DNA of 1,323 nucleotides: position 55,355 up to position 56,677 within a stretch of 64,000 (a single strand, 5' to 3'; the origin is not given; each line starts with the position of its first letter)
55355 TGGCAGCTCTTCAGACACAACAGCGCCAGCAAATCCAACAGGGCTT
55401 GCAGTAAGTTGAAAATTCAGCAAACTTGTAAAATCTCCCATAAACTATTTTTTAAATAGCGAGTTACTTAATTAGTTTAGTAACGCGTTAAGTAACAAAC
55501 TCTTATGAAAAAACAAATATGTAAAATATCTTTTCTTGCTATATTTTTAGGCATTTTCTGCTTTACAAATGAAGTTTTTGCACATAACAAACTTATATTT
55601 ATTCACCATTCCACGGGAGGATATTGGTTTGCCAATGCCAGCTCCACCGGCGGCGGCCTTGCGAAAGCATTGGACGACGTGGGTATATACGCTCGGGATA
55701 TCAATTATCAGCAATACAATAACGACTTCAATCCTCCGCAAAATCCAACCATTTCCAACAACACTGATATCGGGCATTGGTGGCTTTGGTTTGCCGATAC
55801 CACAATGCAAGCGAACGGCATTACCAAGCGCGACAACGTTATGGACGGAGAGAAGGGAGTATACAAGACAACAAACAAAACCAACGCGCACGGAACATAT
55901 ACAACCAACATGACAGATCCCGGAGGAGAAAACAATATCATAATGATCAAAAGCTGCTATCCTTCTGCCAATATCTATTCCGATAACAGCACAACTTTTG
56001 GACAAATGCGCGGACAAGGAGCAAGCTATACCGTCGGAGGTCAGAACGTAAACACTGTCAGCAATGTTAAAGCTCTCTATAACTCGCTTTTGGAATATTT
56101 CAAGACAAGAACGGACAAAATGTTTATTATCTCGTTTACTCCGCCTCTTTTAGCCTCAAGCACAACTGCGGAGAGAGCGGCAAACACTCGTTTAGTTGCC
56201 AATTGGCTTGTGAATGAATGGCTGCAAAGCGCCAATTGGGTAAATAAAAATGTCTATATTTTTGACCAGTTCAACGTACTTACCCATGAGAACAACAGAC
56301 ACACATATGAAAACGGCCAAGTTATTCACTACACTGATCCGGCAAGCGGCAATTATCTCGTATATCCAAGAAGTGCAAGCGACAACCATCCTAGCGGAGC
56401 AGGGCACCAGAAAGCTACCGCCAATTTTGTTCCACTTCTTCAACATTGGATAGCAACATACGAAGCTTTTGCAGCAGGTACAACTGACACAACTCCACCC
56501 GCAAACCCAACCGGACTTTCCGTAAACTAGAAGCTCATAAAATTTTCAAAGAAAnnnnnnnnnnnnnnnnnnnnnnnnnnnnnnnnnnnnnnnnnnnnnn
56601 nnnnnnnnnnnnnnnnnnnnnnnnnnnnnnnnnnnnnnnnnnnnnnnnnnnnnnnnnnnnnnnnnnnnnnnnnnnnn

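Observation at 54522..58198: Three tandem secreted proteins with unrelated catalytic cores but the same extreme C-terminal motif, two sharing a signal peptide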

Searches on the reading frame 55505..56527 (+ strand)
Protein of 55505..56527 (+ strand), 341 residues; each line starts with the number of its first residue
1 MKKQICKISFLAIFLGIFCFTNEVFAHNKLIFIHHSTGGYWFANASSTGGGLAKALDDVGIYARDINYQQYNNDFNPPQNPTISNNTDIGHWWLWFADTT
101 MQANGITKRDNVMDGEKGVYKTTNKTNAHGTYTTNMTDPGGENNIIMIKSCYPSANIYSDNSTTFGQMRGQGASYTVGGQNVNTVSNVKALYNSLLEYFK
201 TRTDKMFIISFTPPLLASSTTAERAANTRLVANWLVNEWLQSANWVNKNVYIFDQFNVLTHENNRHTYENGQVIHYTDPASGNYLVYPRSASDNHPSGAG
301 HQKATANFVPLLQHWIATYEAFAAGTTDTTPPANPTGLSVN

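Call 7: search_protein_families(library=pfam, proteins=[window:55505-56527:+], max_evalue=1)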
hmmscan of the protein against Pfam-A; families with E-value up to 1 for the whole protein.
window:55505-56527:+ (341 aa): 0 families

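Call 8: search_protein_families(library=ncbifam, proteins=[window:55505-56527:+], max_evalue=1)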
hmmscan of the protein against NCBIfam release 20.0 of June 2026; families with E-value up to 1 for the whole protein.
window:55505-56527:+ (341 aa): 0 families

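Call 9: find_homologous_proteins(query=window:55505-56527:+)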
Query window:55505-56527:+ (341 aa): 154 proteins with E <= 0.001 among 2478 candidates; the best 120 are listed.
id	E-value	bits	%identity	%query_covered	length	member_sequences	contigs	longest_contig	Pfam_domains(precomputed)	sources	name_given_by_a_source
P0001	2.9e-188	643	83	96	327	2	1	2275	-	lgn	-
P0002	2.8e-184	630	80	98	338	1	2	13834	-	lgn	-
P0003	2.0e-178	611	77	98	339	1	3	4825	-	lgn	-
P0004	3.5e-168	577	73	99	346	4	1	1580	-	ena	-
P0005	4.0e-134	465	100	60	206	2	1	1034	-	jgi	jgi:hypothetical protein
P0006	1.3e-73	266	46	89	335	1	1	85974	-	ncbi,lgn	-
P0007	9.9e-68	247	44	83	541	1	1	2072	-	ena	-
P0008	2.3e-59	220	37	94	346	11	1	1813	-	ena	-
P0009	3.4e-58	216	43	83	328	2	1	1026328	-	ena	-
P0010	2.3e-48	183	40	84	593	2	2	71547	-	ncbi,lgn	-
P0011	1.6e-46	177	38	94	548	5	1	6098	PF02412.24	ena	-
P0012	1.7e-46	177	40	84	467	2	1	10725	-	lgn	-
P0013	4.1e-46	176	38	96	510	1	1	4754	PF10342.16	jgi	jgi:hypothetical protein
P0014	1.1e-45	175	38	94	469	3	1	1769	-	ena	-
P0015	3.7e-45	173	38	98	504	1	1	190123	PF17957.8,PF10342.16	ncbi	-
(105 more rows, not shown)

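Call 76: search_solved_structures(query=window:55505-56527:+, max_evalue=1)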
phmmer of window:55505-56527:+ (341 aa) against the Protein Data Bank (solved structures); distinct sequences matched with E-value up to 1: 1.
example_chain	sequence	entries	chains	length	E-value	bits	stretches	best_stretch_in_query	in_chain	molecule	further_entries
5apm_B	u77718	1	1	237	0.51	12.8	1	168-274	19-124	VP3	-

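Call 89: search_solved_structures(query=A4, max_evalue=10)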
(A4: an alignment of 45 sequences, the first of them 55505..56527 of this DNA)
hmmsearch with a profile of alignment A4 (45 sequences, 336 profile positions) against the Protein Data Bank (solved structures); distinct sequences matched with E-value up to 10: 0.
